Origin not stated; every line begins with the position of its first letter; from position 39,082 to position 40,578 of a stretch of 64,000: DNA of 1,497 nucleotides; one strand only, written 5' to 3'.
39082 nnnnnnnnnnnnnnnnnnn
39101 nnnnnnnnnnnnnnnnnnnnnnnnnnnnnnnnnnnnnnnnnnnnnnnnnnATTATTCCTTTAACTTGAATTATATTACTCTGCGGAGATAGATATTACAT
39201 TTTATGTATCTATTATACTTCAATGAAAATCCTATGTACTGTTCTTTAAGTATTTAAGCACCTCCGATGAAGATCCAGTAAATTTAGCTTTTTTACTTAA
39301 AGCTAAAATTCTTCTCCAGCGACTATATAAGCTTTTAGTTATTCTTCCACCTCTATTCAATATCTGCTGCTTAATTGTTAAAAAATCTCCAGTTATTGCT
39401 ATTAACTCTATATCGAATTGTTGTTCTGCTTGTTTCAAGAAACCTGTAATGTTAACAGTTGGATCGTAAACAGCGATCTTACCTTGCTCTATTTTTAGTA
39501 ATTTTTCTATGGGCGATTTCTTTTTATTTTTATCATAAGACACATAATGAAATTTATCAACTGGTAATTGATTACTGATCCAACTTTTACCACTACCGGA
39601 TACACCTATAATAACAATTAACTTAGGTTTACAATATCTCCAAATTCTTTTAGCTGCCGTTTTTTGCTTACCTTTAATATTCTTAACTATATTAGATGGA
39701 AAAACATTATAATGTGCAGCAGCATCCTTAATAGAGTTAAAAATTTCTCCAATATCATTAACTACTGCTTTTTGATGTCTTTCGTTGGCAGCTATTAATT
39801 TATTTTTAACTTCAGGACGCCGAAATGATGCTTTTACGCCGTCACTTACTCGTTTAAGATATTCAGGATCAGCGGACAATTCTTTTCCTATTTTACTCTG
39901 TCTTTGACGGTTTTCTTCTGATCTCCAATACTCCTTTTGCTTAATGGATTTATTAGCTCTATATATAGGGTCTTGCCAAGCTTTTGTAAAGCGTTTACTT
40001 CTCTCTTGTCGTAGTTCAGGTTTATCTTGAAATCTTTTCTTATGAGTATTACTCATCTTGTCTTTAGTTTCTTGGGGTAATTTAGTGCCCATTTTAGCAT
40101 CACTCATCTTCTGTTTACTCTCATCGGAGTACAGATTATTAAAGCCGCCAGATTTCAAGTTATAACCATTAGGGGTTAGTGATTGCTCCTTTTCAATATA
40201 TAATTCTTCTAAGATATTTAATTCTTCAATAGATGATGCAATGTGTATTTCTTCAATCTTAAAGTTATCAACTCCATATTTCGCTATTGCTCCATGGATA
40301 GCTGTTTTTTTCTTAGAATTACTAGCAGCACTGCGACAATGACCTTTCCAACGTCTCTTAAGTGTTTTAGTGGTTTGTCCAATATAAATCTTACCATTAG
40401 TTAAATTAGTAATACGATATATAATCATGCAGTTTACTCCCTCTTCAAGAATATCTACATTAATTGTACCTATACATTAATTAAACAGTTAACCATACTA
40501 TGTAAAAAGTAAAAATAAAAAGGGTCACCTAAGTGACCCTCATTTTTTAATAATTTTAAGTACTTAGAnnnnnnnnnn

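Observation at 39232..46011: Two different homing endonucleases (GIY-YIG and HNH) carry the same C-terminal P-loop kinase-like domain and flank the capsid/scaffold genes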

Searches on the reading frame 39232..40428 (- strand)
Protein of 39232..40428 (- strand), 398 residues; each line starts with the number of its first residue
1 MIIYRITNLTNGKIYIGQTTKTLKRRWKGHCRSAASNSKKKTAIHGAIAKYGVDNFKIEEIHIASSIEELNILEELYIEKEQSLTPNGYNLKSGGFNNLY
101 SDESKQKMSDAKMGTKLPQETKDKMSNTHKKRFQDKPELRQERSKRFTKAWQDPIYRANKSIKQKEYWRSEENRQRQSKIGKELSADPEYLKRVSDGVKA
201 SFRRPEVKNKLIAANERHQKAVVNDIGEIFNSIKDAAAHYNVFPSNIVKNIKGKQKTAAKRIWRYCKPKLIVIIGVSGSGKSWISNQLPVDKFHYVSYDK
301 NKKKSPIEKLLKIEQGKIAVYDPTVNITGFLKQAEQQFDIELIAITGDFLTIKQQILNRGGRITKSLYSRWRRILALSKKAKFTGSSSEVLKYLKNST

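Call 4: search_protein_families(library=pfam, proteins=[window:39232-40428:-], max_evalue=1)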
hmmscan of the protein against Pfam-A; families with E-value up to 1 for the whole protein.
window:39232-40428:- (398 aa): 9 families
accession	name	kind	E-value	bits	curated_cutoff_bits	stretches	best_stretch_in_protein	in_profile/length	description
PF01541.30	GIY-YIG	-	9.2e-13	48.7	22.6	1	2-90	3-78/78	GIY-YIG catalytic domain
PF19835.5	SegE_GIY-YIG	-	6.5e-05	23.6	25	1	3-85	20-108/123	Putative endonuclease segE, GIY-YIG domain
PF07460.16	NUMOD3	-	0.00085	19.6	20.4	1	101-118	5-22/37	NUMOD3 motif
PF03193.22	RsgA_GTPase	-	0.0019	18.5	30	1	234-290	73-128/174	RsgA GTPase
PF22083.2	I-HmuI_NUMOD-like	-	0.0082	16.2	27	1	229-258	11-40/46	DNA endonuclease I-HmuI-like, NUMOD-like domain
PF13173.12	AAA_14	-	0.036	14.5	27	1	268-307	2-46/129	AAA domain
PF13401.12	AAA_22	-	0.12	13.1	27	1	269-299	6-40/130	AAA domain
PF13671.12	AAA_33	-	0.14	12.8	27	1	270-289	1-20/143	AAA domain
PF13304.12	AAA_21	-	0.71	10.3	27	0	88-180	31-124/304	AAA domain, putative AbiEii toxin, Type IV TA system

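Call 6: search_protein_families(library=phrogs, proteins=[window:39232-40428:-], max_evalue=0.001)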
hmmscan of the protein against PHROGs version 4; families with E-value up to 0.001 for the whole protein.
window:39232-40428:- (398 aa): 8 families
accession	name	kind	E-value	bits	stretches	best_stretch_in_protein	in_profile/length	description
phrog_314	-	DNA, RNA and nucleotide metabolism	6.6e-41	141.9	1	2-268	180-390/574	homing endonuclease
phrog_7168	-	DNA, RNA and nucleotide metabolism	5.2e-21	76.3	1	2-246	3-221/284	homing endonuclease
phrog_19446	-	DNA, RNA and nucleotide metabolism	4.1e-14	53.7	1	3-133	4-130/254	homing endonuclease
phrog_5123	-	DNA, RNA and nucleotide metabolism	2.6e-09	38.2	1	2-97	3-94/152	homing endonuclease with GIY-YIG motif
phrog_20015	-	DNA, RNA and nucleotide metabolism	2.7e-07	31.7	1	2-33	4-35/46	endonuclease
phrog_4538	-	unknown function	7.7e-05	22.7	1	207-265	385-446/447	-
phrog_22215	-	unknown function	0.00017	22.4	1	115-215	83-185/324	-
phrog_447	-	other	0.00022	22.1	1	2-87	28-119/148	NAD synthetase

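Call 28: predict_structure(protein=window:39232-40428:-)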
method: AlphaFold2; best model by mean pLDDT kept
length: 398 residues; sequences in the alignment: 1
mean_pLDDT: 47.5   pTM: 0.30
mean pLDDT of the five models: 47.5, 38.8, 38.2, 33.7, 32.9
residues with pLDDT >= 90: 0; 70-90: 0; 50-70: 159; < 50: 239
segments of 3 or more residues with pLDDT < 50: 20-47, 49-53, 65-67, 79-133, 138-140, 142-169, 193-230, 232-244, 246-251, 358-398
pLDDT, mean of each block of 10 residues (from residue 1): 58 53 38 37 44 55 52 51 35 32 41 44 45 48 42 39 45 56 52 45 39 42 42 44 45 49 52 57 54 58 54 60 61 64 54 52 45 37 38 43
secondary structure, 60 per line:
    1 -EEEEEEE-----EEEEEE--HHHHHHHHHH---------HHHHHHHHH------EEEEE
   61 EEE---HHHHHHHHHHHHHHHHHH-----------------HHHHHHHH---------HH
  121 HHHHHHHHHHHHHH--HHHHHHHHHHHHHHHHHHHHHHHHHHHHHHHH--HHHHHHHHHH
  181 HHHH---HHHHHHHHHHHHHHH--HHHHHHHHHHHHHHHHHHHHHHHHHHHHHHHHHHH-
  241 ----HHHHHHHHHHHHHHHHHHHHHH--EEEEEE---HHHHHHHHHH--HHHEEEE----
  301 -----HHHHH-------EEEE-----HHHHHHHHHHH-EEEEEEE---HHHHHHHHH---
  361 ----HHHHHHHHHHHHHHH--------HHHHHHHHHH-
elements in order: E2-8 E14-19 H22-31 H41-49 E56-63 H67-84 H102-109 H119-134 H137-168 H171-184 H188-202 H205-239 H245-266 E269-274 H278-287 E293-296 H306-310 E318-321 H327-337 E339-345 H349-357 H365-379 H388-397

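Call 68: find_encoding_contigs(protein=window:39232-40428:-, flank=10000, max_places=4)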
Protein window:39232-40428:- (398 aa): 2 contigs read that carry it; 1 place shown.
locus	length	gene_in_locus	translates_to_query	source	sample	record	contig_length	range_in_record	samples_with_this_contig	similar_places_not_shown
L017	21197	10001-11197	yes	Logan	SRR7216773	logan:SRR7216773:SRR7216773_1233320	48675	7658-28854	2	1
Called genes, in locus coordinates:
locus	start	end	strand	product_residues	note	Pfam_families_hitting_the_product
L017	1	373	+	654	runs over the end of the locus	-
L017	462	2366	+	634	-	PF04860:Phage_portal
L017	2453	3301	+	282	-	-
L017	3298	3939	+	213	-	-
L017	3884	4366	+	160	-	-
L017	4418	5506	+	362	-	-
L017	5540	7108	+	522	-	-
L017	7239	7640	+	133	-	-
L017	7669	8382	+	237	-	-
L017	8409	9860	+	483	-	-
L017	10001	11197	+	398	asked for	PF01541:GIY-YIG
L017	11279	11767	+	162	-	-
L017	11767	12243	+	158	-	PF18909:dGTP_diPhyd_N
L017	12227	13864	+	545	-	-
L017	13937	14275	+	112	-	-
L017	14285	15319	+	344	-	-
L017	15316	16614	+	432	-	-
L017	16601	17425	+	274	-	-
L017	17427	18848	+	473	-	PF18905:DUF5661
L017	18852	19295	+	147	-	-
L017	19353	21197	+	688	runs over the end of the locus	-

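Call 80: search_protein_families(library=ncbifam, proteins=[window:39232-40428:-], max_evalue=0.01)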
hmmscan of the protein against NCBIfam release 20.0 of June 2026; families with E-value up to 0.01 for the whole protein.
window:39232-40428:- (398 aa): 1 family
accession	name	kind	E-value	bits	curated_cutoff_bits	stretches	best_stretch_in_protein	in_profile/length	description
TIGR01453.1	grpIintron_endo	subfamily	6.5e-26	91.7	56.05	1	3-255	4-205/215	group I intron endonuclease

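Call 81: search_protein_families(library=padloc, proteins=[window:39232-40428:-], max_evalue=0.01)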
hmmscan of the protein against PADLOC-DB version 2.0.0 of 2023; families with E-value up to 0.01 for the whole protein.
window:39232-40428:- (398 aa): 4 families
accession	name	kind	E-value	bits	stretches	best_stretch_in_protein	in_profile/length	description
PDLC03701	HEase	-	5.4e-13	47.4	1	3-256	5-262/271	homing endonuclease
PDLC03676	HEase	-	6.1e-07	27.4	1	2-140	4-138/205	homing endonuclease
PDLC04135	mad3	-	0.0034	15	0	268-282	22-36/374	mads_3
PDLC00601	ZorA1|ZorA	-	0.0071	13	1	113-240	402-526/699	MotA/ExbB/TolQ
